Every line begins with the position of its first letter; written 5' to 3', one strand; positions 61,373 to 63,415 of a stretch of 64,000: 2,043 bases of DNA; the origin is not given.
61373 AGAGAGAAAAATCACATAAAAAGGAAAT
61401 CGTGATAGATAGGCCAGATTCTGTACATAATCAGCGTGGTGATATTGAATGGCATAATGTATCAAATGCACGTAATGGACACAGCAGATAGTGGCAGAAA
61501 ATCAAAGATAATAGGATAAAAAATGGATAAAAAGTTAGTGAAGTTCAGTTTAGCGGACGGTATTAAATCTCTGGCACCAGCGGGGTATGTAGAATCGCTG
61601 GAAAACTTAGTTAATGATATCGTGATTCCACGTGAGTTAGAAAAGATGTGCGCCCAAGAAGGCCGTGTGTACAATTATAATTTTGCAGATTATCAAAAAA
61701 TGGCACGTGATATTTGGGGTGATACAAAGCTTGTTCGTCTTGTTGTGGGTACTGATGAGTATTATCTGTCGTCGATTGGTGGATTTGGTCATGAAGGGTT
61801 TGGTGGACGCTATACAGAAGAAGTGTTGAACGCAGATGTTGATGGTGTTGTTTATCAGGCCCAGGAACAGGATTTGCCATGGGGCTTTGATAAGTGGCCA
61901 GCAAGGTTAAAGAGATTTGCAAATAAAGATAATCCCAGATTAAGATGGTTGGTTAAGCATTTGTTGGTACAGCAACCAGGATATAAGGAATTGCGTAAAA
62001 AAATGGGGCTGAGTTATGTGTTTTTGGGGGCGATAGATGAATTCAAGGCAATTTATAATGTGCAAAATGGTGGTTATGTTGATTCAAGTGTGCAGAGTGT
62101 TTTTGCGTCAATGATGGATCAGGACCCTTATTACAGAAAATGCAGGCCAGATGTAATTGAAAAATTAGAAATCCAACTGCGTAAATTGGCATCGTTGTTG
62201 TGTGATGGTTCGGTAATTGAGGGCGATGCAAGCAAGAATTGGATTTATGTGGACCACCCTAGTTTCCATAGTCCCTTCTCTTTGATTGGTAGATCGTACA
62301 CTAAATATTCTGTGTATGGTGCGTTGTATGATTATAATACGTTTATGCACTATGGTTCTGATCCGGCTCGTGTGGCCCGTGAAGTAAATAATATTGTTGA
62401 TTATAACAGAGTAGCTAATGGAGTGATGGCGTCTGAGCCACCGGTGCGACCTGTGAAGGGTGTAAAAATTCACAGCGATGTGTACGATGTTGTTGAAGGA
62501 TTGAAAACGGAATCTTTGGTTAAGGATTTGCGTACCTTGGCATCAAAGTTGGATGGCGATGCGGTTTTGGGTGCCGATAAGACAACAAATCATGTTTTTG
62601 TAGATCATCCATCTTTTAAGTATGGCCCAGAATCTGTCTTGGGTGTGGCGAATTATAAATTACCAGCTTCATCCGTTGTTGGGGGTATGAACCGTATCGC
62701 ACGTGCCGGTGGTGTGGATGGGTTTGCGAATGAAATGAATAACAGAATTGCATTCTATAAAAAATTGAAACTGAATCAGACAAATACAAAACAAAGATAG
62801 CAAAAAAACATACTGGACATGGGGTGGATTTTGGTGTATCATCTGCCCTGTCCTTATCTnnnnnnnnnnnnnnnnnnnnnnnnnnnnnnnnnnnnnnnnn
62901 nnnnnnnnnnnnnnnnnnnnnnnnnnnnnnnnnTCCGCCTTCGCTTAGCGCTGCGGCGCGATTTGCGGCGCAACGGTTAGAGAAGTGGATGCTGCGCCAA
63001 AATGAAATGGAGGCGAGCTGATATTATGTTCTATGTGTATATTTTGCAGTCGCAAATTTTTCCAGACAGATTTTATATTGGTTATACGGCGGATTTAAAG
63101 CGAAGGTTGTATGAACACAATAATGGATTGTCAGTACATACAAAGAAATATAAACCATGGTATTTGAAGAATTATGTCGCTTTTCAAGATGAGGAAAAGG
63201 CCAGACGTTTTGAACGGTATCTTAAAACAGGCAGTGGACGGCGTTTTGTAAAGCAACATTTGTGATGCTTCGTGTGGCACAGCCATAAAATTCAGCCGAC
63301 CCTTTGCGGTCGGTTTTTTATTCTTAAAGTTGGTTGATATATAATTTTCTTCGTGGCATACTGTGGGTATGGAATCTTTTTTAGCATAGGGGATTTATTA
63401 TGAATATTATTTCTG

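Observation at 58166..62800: Uncharacterised five-gene operon: HNH nuclease, radical SAM, basic repeat protein and two paralogs, next to tRNA-Gly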

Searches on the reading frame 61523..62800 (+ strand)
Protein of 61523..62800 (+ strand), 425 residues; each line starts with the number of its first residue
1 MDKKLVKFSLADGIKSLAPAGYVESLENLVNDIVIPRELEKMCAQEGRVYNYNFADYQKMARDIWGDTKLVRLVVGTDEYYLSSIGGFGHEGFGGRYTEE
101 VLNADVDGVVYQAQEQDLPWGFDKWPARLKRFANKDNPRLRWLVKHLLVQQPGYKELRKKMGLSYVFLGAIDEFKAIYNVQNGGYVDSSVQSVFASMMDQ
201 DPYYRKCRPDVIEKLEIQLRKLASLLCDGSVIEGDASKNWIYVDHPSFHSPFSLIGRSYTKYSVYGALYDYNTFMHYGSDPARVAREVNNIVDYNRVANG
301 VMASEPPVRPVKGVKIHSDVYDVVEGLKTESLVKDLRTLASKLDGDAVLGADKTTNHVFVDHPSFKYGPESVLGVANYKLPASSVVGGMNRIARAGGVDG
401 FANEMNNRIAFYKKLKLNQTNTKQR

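Call 4: search_protein_families(library=pfam, proteins=[window:61523-62800:+], max_evalue=1)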
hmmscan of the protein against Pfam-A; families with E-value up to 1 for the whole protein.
window:61523-62800:+ (425 aa): 0 families

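Call 5: search_protein_families(library=phrogs, proteins=[window:61523-62800:+], max_evalue=0.1)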
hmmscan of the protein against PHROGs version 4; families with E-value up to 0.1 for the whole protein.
window:61523-62800:+ (425 aa): 0 families

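Call 6: search_protein_families(library=padloc, proteins=[window:61523-62800:+], max_evalue=0.1)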
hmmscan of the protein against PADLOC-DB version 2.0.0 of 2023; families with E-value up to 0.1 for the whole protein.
window:61523-62800:+ (425 aa): 0 families

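Call 7: search_protein_families(library=ncbifam, proteins=[window:61523-62800:+], max_evalue=0.1)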
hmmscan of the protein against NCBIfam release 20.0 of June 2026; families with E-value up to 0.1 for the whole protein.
window:61523-62800:+ (425 aa): 0 families

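Call 19: find_homologous_proteins(query=window:61523-62800:+)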
Query window:61523-62800:+ (425 aa): 17 proteins with E <= 0.001 among 7399 candidates.
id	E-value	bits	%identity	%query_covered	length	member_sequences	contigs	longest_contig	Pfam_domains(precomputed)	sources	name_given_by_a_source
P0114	1.7e-278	942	97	100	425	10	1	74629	-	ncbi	-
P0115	2.4e-266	902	93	100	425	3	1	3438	-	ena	-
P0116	1.1e-252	857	89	100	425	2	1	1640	-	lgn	-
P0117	1.3e-251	853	88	100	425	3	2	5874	-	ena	-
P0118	7.4e-250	847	89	100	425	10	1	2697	-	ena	-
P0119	1.2e-243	827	88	98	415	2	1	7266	-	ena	-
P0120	2.8e-241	819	87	100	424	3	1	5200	-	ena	-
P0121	1.4e-231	787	84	100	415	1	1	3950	-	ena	-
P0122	1.0e-203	695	78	100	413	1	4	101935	-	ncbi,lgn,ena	-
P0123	4.4e-203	693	76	100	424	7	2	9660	-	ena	-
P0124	2.1e-202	691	77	100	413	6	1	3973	-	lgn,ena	-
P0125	2.5e-173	595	69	100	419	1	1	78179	-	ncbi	-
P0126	4.6e-153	528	81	72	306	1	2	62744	-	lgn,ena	-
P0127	1.8e-138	480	58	100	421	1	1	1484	-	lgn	-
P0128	6.8e-91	324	54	79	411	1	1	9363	-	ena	-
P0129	1.8e-78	283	48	79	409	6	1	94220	-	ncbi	-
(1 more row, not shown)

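Call 21: find_encoding_contigs(protein=P0122, flank=8000, max_places=2)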
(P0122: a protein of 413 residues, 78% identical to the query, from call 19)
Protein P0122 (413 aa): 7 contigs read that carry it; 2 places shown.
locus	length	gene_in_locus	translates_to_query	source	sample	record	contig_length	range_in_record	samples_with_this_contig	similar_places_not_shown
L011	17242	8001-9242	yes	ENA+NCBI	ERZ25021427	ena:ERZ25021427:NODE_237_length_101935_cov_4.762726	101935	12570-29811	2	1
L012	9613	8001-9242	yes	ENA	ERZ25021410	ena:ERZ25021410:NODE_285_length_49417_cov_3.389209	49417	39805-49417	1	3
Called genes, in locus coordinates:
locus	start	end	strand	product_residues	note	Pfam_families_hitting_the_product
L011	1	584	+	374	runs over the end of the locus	PF00814:TsaD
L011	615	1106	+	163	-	-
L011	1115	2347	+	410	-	PF13742:tRNA_anti_2, PF01336:tRNA_anti-codon, PF02601:Exonuc_VII_L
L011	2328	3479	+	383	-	PF00070:Pyr_redox (faint), PF00890:FAD_binding_2 (weak), PF01266:DAO (weak), PF01946:Thi4 (faint), PF03486:HI0933_like, PF13450:NAD_binding_8, PF22780:HI0933_like_1st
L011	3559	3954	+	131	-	-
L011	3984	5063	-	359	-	PF00365:PFK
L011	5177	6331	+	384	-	PF01476:LysM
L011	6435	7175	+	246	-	-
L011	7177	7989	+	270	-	-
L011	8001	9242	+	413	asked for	-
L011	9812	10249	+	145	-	PF00886:Ribosomal_S16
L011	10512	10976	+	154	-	PF01782:RimM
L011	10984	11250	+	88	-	-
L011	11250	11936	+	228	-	PF01746:tRNA_m1G_MT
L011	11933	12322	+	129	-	PF01245:Ribosomal_L19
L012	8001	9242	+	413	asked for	-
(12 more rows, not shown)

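Call 22: find_encoding_contigs(protein=P0125, flank=8000, max_places=2)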
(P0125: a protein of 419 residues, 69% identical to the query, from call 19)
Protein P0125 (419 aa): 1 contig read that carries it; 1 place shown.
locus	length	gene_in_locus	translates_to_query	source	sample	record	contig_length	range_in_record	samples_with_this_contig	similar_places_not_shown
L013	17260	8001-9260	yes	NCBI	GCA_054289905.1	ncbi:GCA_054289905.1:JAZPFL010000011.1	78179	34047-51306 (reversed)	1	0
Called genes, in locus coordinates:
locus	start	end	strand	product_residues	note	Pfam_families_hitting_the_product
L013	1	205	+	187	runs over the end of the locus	PF03602:Cons_hypoth95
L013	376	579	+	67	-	-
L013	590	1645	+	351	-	-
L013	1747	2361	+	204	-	PF01386:Ribosomal_L25p, PF14693:Ribosomal_TL5_C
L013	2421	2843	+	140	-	-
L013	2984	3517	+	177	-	PF00550:PP-binding (faint)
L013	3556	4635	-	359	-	PF00365:PFK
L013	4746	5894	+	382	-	PF01476:LysM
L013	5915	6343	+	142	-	PF01844:HNH, PF14279:HNH_5 (weak)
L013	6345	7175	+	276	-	PF04055:Radical_SAM (weak)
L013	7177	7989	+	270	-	-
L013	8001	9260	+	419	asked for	-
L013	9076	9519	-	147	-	-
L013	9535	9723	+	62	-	-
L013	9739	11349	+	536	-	PF02878:PGM_PMM_I, PF02879:PGM_PMM_II, PF02880:PGM_PMM_III, PF24947:PGM1_C_vert_fung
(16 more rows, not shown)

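Call 23: find_encoding_contigs(protein=P0129, flank=8000, max_places=2)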
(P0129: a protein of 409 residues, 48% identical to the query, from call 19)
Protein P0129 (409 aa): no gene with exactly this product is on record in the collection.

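Call 24: find_encoding_contigs(protein=P0126, flank=8000, max_places=2)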
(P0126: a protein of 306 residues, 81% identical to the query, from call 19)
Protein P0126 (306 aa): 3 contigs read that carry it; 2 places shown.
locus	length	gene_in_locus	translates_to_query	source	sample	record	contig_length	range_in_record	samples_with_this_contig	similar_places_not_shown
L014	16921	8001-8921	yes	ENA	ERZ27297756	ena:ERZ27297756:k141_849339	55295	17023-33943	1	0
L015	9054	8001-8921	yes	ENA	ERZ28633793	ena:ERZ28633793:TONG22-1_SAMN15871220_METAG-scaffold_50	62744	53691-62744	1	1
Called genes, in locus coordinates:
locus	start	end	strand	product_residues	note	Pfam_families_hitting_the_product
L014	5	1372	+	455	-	-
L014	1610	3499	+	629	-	PF00012:HSP70, PF06723:MreB_Mbl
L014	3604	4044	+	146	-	PF00550:PP-binding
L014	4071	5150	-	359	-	PF00365:PFK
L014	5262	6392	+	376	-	PF01476:LysM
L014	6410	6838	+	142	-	PF01844:HNH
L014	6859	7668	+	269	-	-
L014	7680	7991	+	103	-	-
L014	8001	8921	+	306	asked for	-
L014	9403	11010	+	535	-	PF02878:PGM_PMM_I, PF02879:PGM_PMM_II, PF02880:PGM_PMM_III, PF24947:PGM1_C_vert_fung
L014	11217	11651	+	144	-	PF00886:Ribosomal_S16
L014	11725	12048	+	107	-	-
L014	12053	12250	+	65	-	-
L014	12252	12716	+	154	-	PF01782:RimM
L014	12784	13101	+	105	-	-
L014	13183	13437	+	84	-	-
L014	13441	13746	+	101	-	-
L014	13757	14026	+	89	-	-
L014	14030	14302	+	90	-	-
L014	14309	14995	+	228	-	PF01746:tRNA_m1G_MT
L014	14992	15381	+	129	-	PF01245:Ribosomal_L19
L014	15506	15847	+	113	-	PF09923:DUF2155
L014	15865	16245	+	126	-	-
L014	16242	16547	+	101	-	-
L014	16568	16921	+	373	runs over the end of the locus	PF00814:TsaD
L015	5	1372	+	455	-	-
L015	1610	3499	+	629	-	PF00012:HSP70, PF06723:MreB_Mbl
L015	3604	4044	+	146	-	PF00550:PP-binding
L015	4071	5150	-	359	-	PF00365:PFK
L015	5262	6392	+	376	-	PF01476:LysM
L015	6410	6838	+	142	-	PF01844:HNH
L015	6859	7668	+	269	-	-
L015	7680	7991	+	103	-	-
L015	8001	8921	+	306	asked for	-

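Call 60: search_protein_representatives(alignment_id=A3)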
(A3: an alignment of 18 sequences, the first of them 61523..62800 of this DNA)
Query: 18 sequences, 423 profile positions. Proteins with E-value up to 0.001 (for the whole library): 5; up to 1e-10: 3; up to 1e-30: 3. The best 5 are listed.
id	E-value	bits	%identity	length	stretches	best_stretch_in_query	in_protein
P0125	4.5e-240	813.1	-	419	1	1-423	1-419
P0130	4.5e-169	579.2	-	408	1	1-401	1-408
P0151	2.4e-37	145.2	-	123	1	1-93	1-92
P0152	7.7e-05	38.1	-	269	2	168-269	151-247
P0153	1.3e-04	37.3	-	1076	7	207-235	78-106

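Call 62: search_protein_families(library=pfam, proteins=[P0152, P0153], max_evalue=0.01)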
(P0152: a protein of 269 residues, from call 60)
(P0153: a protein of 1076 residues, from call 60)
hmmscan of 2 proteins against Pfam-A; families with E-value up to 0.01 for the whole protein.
P0152 (269 aa): 0 families

P0153 (1076 aa): 3 families
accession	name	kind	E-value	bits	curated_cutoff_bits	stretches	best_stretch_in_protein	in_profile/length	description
PF25390.1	WD40_RLD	-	9.9e-30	104.5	150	2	240-411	138-326/363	RCC1-like domain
PF13540.12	RCC1_2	-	3.2e-18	65.4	22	0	248-274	3-29/30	Regulator of chromosome condensation (RCC1) repeat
PF11792.14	Baculo_LEF5_C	-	0.0038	17.3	24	0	72-81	16-25/42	Baculoviridae late expression factor 5 C-terminal domain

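Call 70: find_related_loci(query=A3, collection=viral_contigs, flank=5000)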
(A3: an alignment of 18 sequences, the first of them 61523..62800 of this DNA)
Query A3 (425 aa) in viral_contigs; peptide patterns used: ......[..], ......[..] (x = any residue, [..] = any of these).
145 stretches matched a pattern, but none encodes a relative of the query by tblastn (E <= 1e-3).

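Call 72: find_encoding_contigs(protein=P0114, flank=6000, max_places=2)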
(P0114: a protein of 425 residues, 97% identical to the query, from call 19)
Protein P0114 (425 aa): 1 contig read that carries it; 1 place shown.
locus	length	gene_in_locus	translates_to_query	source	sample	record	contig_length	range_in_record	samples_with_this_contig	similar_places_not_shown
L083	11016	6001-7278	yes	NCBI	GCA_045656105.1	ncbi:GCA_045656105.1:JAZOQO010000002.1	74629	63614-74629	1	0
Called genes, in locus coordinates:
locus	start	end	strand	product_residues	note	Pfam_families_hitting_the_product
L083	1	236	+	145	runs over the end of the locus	-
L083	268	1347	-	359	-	PF00365:PFK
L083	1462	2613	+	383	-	PF01476:LysM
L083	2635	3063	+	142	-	PF01844:HNH, PF14279:HNH_5 (weak)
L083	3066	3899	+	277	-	PF04055:Radical_SAM (weak)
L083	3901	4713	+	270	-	-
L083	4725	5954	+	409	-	-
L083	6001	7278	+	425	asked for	-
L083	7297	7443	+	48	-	-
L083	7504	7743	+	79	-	PF01541:GIY-YIG, PF10544:T5orf172 (weak)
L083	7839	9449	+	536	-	PF02878:PGM_PMM_I, PF02879:PGM_PMM_II, PF02880:PGM_PMM_III, PF24947:PGM1_C_vert_fung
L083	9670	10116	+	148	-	PF00886:Ribosomal_S16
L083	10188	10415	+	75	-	-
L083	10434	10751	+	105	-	-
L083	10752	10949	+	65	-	-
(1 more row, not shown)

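Call 88: search_dna_similar(query=window:61523-62800:+, collection=phages, mode=protein, max_evalue=0.001, max_rows=5)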
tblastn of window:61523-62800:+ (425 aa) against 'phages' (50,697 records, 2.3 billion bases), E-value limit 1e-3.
No match.

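Call 89: search_dna_similar(query=window:61523-62800:+, collection=plasmids, mode=protein, max_evalue=0.001, max_rows=5)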
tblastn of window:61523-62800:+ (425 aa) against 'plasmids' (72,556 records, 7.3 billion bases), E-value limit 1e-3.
No match.

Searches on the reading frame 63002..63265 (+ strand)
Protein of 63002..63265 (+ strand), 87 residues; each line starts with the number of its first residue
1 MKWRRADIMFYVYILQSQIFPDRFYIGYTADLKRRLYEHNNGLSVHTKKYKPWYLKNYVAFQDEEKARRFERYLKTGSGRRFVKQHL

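Call 4: search_protein_families(library=pfam, proteins=[window:63002-63265:+], max_evalue=1)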
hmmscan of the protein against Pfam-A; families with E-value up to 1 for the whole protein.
window:63002-63265:+ (87 aa): 4 families
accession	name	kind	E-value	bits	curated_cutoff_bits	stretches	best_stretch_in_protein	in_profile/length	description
PF01541.30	GIY-YIG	-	1.6e-13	51.2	22.6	1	9-79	1-73/78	GIY-YIG catalytic domain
PF10544.15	T5orf172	-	2.3e-06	28.5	20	1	11-74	2-63/101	T5orf172 domain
PF13455.12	MUG113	-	0.00088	20.3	22.3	1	26-75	3-44/73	Meiotically up-regulated gene 113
PF21528.2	CC2D1A-B_DM14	-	0.028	15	24.6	1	60-76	17-33/56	Coiled-coil and C2 domain-containing protein 1, DM14 domain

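Call 5: search_protein_families(library=phrogs, proteins=[window:63002-63265:+], max_evalue=0.1)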
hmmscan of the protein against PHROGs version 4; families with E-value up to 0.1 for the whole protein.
window:63002-63265:+ (87 aa): 4 families
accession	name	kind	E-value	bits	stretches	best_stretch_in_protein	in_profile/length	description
phrog_18781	-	unknown function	0.0021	18.4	1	11-67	8-61/222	-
phrog_5032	-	unknown function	0.011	16.4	1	11-40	79-108/178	-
phrog_5123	-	DNA, RNA and nucleotide metabolism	0.017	16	1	9-51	1-41/152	homing endonuclease with GIY-YIG motif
phrog_35456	-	unknown function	0.024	15.4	1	9-74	6-72/189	-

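Call 6: search_protein_families(library=padloc, proteins=[window:63002-63265:+], max_evalue=0.1)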
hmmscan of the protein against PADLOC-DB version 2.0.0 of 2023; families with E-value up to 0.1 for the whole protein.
window:63002-63265:+ (87 aa): 4 families
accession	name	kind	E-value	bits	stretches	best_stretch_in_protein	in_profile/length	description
PDLC05043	PDC-S57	-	0.00049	17.7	1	11-44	6-39/221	-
PDLC05041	PDC-S57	-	0.0087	13.7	1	11-41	7-38/212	-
PDLC04923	PDC-S14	-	0.021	11.9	1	12-50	73-107/320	-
PDLC04925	PDC-S14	-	0.032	11.2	1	21-47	77-98/301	-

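Call 7: search_protein_families(library=ncbifam, proteins=[window:63002-63265:+], max_evalue=0.1)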
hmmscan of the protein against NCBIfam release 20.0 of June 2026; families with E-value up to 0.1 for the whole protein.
window:63002-63265:+ (87 aa): 2 families
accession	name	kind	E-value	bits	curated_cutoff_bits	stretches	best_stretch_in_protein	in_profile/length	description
NF041090.1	Cyc-maltodext_AglB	equivalog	0.018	13.9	540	1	17-45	11-41/470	cyclomaltodextrinase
TIGR01453.1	grpIintron_endo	subfamily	0.03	14.4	56.05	1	12-48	4-39/215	group I intron endonuclease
